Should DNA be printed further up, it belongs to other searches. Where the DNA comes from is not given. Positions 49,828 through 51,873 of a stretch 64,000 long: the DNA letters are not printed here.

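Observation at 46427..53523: Glycan-decoration cassette: fcl, GT4, class I methyltransferase, FkbM methyltransferase and two tandem NodU/CmcH carbamoyltransferases.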

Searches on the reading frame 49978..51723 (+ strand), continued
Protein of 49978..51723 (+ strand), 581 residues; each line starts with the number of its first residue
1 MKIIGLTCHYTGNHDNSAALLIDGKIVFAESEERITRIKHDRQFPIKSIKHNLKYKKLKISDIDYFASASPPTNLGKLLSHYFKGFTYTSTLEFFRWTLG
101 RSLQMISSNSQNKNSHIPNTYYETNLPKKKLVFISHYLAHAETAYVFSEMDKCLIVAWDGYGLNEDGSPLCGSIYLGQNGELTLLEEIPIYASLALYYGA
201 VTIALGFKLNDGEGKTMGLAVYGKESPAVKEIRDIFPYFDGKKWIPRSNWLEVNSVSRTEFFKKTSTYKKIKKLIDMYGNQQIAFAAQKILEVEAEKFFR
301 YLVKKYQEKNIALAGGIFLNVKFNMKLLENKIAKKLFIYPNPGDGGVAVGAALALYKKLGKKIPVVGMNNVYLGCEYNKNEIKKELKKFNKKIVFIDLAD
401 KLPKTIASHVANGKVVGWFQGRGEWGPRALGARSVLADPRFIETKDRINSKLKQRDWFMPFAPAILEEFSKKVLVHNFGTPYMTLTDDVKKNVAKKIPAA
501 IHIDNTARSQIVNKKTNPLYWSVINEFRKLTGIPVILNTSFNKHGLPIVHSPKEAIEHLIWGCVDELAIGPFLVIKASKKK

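Call 39: get_annotated_region(hit=H3, flank=3000)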
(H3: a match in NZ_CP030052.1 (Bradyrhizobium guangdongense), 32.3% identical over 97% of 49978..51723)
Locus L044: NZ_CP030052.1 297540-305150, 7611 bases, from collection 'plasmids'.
description: Bradyrhizobium guangdongense strain CCBAU 51649 plasmid unnamed, complete sequence
organism: Bradyrhizobium guangdongense (NCBI taxid 1325090)
taxonomy: Bacteria; Pseudomonadota; Alphaproteobacteria; Hyphomicrobiales; Nitrobacteraceae; Bradyrhizobium; Bradyrhizobium guangdongense
host: -; source: peanut,cell culture,roots of peanut; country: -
typing (MOB-suite, as given by PLSDB): mobilizable; relaxase MOBP
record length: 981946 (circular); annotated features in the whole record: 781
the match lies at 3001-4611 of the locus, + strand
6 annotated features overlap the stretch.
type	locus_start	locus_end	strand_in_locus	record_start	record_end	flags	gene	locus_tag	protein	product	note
CDS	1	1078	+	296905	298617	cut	nodU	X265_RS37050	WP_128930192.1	nodulation protein NodU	-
CDS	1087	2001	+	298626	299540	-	nodI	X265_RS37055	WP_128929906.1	nodulation factor ABC transporter ATP-binding protein NodI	-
CDS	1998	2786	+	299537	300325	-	-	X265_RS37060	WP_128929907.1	ABC transporter permease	-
CDS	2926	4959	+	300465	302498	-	-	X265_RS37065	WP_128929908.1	carbamoyltransferase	-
CDS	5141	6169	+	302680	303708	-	-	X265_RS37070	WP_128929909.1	nodulation protein NodZ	GO:0009877 - nodulation [Evidence IEA]; GO:0009312 - oligosaccharide biosynthetic process [Evidence IEA]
CDS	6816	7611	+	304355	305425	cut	gmd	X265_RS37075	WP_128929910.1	GDP-mannose 4,6-dehydratase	GO:0000271 - polysaccharide biosynthetic process [Evidence IEA]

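Call 47: search_protein_families(library=ncbifam, proteins=[L002:14074-15192:-, L003:16733-17851:-, L003:17848-18903:-, L003:5270-6286:+, L003:6302-7180:+, L003:8211-9158:-], max_evalue=1e-20)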
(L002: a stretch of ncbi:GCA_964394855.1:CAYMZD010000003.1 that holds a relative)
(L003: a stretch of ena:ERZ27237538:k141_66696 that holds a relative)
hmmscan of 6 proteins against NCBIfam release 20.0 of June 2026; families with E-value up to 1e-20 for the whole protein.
L002:14074-15192:- (372 aa): 4 families
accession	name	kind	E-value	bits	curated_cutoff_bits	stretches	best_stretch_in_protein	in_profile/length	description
TIGR01181.1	dTDP_gluc_dehyt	equivalog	1.3e-36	126.3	365.1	1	13-358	2-314/321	dTDP-glucose 4,6-dehydratase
TIGR01179.1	galE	equivalog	3.5e-31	108.2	262.3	1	13-354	2-324/332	UDP-glucose 4-epimerase GalE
NF007490.0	PRK10084.1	subfamily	1.2e-25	90.2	649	1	13-352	3-331/361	dTDP-glucose 4,6-dehydratase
NF007582.0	PRK10217.1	equivalog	1.1e-22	80.6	698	1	10-333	2-310/355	dTDP-glucose 4,6-dehydratase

L003:16733-17851:- (372 aa): 6 families
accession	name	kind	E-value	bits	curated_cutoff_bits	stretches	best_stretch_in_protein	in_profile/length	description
TIGR04180.1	EDH_00030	hypoth_equivalog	2.9e-48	164.4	475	2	172-337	132-296/297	NAD-dependent 4,6-dehydratase LegB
TIGR01181.1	dTDP_gluc_dehyt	equivalog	1.1e-39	136.4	365.1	0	167-354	132-315/321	dTDP-glucose 4,6-dehydratase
TIGR01179.1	galE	equivalog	5.4e-39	133.9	262.3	1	5-132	1-128/332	UDP-glucose 4-epimerase GalE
TIGR02197.1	heptose_epim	equivalog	2.7e-30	105.6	274.6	0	172-349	125-312/316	ADP-glyceromanno-heptose 6-epimerase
NF011728.1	PRK15181.1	equivalog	2.1e-28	99.3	760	0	179-352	159-339/348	Vi polysaccharide biosynthesis UDP-N-acetylglucosaminuronic acid C-4 epimerase TviC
NF007956.0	PRK10675.1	subfamily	1.3e-22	80.4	394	0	5-131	2-130/338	UDP-glucose 4-epimerase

L003:17848-18903:- (351 aa): 3 families
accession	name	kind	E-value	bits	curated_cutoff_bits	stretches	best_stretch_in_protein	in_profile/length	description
TIGR01181.1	dTDP_gluc_dehyt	equivalog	7.9e-32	110.6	365.1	1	4-327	1-291/321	dTDP-glucose 4,6-dehydratase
TIGR01179.1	galE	equivalog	1.7e-24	86.2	262.3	1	4-336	1-312/332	UDP-glucose 4-epimerase GalE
NF007490.0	PRK10084.1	subfamily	2.3e-21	76.2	649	1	4-326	2-313/361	dTDP-glucose 4,6-dehydratase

L003:5270-6286:+ (338 aa): 2 families
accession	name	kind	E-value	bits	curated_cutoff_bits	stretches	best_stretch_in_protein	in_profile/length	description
TIGR03589.1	PseB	equivalog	2.4e-102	342.2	407.75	1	10-321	3-312/324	UDP-N-acetylglucosamine 4,6-dehydratase (inverting)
TIGR04130.1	FnlA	equivalog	7e-95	317.7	730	1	10-337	3-330/337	UDP-N-acetylglucosamine 4,6-dehydratase/5-epimerase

L003:6302-7180:+ (292 aa): 5 families
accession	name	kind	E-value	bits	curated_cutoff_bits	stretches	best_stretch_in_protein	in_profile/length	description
TIGR01179.1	galE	equivalog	3.7e-36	124.6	262.3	1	3-283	1-320/332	UDP-glucose 4-epimerase GalE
TIGR02197.1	heptose_epim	equivalog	1.2e-31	110.1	274.6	1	5-287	2-312/316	ADP-glyceromanno-heptose 6-epimerase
TIGR01181.1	dTDP_gluc_dehyt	equivalog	4e-30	105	365.1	1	4-291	2-314/321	dTDP-glucose 4,6-dehydratase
TIGR04180.1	EDH_00030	hypoth_equivalog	6.5e-26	91.1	475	1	4-274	1-295/297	NAD-dependent 4,6-dehydratase LegB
NF007956.0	PRK10675.1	subfamily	8.9e-21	74.4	394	0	2-161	1-180/338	UDP-glucose 4-epimerase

L003:8211-9158:- (315 aa): 4 families
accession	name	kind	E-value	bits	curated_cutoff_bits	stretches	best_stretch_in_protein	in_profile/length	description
NF047922.1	GDPFucSynFcl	equivalog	5.3e-84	282.3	500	1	7-311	2-306/308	GDP-L-fucose synthase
TIGR04180.1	EDH_00030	hypoth_equivalog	1.9e-30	106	475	1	43-271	56-272/297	NAD-dependent 4,6-dehydratase LegB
TIGR01181.1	dTDP_gluc_dehyt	equivalog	3.9e-24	85.3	365.1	1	57-311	73-316/321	dTDP-glucose 4,6-dehydratase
TIGR01179.1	galE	equivalog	2.6e-21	75.8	262.3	0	58-311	71-330/332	UDP-glucose 4-epimerase GalE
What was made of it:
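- Neighbouring dehydratases in L002 and L003 are of the dTDP-glucose/PseB/FnlA type, not Gmd (call 47).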
